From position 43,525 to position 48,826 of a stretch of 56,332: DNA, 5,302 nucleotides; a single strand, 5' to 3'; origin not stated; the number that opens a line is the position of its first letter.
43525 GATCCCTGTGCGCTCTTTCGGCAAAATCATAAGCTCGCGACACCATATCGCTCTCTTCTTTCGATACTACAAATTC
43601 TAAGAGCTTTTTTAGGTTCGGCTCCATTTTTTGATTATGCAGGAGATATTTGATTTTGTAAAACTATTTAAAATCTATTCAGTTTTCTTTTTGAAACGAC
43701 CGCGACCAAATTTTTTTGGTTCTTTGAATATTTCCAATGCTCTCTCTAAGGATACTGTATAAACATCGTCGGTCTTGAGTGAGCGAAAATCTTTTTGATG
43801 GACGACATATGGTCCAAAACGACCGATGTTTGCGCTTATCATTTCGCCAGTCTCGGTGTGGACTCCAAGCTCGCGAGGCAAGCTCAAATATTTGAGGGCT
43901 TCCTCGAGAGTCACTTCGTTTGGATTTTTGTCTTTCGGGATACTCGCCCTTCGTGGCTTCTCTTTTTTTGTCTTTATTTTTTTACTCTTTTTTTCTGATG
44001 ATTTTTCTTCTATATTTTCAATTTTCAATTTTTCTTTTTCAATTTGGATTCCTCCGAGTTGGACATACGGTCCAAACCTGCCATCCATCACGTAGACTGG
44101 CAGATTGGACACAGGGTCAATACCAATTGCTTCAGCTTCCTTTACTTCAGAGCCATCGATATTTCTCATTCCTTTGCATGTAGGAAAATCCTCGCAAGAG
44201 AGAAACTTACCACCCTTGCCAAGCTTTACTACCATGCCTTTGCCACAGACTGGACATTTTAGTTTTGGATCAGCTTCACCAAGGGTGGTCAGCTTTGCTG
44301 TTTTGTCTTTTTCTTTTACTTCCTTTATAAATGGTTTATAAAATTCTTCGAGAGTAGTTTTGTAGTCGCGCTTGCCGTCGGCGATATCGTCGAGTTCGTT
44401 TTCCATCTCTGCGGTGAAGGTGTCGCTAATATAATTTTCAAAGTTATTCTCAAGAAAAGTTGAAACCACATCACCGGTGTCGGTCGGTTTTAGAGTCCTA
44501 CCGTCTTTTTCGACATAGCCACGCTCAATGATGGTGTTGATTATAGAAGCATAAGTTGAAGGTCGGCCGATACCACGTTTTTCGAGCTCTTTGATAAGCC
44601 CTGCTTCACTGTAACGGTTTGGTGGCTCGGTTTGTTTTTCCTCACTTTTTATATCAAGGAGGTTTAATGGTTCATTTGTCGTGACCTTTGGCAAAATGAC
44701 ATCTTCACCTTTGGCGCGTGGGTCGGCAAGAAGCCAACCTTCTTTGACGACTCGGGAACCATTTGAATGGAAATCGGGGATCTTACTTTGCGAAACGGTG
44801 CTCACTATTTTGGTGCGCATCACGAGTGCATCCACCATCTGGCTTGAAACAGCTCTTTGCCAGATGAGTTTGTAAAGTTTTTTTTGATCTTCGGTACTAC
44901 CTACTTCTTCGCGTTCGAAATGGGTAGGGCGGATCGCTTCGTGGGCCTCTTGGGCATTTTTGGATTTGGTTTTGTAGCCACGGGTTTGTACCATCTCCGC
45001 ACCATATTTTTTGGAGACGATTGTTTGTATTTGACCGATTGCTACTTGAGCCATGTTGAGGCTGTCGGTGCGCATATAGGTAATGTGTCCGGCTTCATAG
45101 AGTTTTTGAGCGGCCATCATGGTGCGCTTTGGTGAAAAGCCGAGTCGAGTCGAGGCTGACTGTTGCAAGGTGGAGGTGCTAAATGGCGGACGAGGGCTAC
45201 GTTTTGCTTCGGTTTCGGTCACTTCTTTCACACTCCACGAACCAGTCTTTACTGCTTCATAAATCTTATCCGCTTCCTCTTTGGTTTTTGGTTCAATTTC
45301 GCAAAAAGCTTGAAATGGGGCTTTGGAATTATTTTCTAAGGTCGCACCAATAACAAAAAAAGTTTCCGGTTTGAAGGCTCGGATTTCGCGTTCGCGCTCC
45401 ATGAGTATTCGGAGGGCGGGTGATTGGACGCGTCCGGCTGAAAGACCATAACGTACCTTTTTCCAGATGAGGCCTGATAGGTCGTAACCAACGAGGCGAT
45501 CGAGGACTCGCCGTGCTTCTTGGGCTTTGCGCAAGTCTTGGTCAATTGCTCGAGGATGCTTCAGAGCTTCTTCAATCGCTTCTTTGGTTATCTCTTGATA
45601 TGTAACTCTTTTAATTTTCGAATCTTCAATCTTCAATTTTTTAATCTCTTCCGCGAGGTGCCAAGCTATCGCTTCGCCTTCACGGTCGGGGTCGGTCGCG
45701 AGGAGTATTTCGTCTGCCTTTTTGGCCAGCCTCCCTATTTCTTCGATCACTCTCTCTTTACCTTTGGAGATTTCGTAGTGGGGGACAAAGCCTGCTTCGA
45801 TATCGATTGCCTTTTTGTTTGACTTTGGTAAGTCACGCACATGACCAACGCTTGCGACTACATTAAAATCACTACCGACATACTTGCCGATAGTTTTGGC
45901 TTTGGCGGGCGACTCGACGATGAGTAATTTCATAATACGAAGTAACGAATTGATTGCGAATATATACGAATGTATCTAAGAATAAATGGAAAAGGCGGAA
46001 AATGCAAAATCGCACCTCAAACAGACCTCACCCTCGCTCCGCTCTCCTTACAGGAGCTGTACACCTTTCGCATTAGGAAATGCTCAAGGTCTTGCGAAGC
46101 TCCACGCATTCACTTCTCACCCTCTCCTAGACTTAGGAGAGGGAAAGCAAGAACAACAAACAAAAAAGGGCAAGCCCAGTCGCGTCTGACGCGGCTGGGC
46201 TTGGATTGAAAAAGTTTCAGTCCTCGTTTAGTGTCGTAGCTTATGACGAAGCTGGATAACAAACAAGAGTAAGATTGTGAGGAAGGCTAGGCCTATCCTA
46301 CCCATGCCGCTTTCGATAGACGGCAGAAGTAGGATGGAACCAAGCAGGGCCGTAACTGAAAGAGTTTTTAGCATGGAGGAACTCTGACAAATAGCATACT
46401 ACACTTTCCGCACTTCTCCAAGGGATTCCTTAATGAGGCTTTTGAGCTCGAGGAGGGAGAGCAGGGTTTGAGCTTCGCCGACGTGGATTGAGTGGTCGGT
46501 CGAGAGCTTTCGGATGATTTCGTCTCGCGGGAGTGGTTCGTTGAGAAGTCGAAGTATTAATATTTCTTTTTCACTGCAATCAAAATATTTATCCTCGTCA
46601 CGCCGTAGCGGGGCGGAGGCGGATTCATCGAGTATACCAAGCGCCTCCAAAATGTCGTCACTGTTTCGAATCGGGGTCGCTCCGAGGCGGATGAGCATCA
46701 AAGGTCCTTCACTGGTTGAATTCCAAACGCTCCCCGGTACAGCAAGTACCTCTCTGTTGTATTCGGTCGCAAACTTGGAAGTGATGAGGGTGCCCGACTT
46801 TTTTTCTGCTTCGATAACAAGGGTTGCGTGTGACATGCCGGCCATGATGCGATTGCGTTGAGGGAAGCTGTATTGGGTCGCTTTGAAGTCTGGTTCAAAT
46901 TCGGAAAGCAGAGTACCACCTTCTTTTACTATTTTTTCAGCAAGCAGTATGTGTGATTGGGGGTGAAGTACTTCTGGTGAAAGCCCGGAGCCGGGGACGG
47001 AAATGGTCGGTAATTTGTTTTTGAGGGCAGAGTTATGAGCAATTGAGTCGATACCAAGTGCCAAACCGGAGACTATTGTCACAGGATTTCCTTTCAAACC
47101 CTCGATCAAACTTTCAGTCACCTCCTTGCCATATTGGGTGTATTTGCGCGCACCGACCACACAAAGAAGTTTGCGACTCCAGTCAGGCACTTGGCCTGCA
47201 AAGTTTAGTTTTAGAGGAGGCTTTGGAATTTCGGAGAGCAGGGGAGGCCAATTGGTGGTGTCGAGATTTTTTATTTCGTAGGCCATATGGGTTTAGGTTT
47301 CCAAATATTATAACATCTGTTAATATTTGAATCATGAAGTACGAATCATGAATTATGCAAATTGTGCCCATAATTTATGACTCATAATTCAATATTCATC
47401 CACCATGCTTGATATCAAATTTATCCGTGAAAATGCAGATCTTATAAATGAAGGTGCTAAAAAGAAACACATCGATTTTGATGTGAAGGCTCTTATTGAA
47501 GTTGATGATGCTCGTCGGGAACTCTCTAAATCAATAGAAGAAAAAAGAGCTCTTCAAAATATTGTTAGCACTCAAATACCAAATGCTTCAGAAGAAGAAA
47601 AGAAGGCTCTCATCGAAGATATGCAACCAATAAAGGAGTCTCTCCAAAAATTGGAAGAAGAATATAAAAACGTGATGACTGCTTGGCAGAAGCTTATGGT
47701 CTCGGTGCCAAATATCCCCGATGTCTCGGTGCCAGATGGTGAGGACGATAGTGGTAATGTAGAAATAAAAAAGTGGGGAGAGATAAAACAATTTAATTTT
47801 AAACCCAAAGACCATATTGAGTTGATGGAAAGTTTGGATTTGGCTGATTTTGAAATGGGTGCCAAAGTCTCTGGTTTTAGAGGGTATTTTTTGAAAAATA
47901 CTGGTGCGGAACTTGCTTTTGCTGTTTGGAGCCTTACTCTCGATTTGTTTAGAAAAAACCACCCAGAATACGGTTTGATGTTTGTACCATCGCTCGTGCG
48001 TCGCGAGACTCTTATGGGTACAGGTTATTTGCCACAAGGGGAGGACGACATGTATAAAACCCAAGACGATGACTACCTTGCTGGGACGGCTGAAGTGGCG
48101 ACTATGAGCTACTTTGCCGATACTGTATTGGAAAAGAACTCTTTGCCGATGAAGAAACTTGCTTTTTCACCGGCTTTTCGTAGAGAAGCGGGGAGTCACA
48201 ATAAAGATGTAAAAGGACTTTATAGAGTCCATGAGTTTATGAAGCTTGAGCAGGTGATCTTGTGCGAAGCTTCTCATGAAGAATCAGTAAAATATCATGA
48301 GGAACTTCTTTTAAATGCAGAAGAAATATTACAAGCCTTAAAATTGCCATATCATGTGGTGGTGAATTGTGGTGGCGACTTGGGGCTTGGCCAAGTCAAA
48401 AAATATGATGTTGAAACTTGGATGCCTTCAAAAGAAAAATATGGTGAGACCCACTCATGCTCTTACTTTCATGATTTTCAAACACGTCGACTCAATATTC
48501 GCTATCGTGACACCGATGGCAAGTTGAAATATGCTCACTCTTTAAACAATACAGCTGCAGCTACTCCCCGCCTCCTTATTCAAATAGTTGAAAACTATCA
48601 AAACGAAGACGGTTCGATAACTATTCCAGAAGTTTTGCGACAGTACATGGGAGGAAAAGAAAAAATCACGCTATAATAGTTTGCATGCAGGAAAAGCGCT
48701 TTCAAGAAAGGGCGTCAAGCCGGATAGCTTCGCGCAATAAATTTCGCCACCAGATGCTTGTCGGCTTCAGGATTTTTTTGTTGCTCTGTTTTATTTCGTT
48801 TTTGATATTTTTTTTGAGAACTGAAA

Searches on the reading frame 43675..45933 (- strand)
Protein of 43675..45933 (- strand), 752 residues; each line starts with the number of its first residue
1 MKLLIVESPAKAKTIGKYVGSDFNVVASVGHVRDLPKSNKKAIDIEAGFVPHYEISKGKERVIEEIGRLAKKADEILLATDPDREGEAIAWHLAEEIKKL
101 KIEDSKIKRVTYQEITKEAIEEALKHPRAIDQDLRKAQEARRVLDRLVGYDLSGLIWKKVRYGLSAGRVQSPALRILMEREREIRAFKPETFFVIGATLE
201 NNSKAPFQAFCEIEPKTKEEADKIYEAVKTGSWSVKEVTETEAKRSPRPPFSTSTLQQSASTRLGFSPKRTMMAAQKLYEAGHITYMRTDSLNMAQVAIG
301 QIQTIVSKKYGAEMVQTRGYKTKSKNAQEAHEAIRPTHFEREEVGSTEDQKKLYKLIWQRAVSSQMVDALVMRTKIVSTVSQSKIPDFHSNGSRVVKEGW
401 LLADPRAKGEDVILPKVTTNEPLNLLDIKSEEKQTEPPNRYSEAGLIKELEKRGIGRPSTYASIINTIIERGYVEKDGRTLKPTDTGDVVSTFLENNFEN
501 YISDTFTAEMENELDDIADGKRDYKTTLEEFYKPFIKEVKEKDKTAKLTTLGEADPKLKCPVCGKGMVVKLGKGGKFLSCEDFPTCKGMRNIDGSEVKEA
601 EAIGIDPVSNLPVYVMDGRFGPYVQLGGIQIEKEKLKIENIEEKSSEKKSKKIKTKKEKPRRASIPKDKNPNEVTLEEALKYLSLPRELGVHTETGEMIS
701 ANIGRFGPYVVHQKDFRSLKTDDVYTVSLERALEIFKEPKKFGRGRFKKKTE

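Call 10: search_protein_families(library=pfam, proteins=[window:43675-45933:-], max_evalue=0.001)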
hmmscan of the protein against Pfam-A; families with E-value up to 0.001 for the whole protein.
window:43675-45933:- (752 aa): 5 families
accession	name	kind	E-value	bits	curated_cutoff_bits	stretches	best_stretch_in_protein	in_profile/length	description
PF01131.25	Topoisom_bac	-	6.9e-122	407.8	35.1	1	130-528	2-410/411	DNA topoisomerase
PF13368.11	Toprim_C_rpt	-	3.2e-32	110.7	22.3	2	692-742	1-52/57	Topoisomerase C-terminal repeat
PF01751.28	Toprim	-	1.3e-22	80.2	23.1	1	3-114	2-95/96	Toprim domain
PF01396.24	Zn_ribbon_Top1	-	9.8e-10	38.5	32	1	559-592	3-36/39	Topoisomerase DNA binding C4 zinc finger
PF13662.12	Toprim_4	-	9.7e-05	23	25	1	54-110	47-84/85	Toprim domain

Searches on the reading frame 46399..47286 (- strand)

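Call 10: search_protein_families(library=pfam, proteins=[window:46399-47286:-], max_evalue=0.001)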
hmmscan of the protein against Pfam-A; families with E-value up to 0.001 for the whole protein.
window:46399-47286:- (295 aa): 1 family
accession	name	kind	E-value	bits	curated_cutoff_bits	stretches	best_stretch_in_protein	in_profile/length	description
PF02481.21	DNA_processg_A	-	1.1e-61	208.2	29.6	1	6-206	10-210/212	DNA recombination-mediator protein A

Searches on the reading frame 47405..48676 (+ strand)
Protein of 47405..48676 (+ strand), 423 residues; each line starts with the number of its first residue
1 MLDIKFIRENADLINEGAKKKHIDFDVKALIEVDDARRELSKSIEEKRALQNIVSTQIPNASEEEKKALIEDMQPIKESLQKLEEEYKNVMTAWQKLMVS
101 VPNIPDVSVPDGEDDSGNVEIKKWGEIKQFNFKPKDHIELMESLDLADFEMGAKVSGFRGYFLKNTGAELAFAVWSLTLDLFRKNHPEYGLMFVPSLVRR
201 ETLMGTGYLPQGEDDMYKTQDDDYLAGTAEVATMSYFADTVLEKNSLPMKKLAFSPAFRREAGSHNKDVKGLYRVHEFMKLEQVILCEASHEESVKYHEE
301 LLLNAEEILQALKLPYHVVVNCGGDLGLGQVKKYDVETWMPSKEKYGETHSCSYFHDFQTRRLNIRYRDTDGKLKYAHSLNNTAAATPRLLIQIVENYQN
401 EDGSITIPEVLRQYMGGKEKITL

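Call 10: search_protein_families(library=pfam, proteins=[window:47405-48676:+], max_evalue=0.001)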
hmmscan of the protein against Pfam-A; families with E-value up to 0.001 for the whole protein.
window:47405-48676:+ (423 aa): 2 families
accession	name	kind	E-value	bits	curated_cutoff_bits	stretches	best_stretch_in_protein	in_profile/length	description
PF00587.30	tRNA-synt_2b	-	8.1e-31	107.9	29.3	1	220-398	4-179/179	tRNA synthetase class II core domain (G, H, P, S and T)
PF02403.27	Seryl_tRNA_N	-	2.6e-21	76.3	28.2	1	1-105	1-108/108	Seryl-tRNA synthetase N-terminal domain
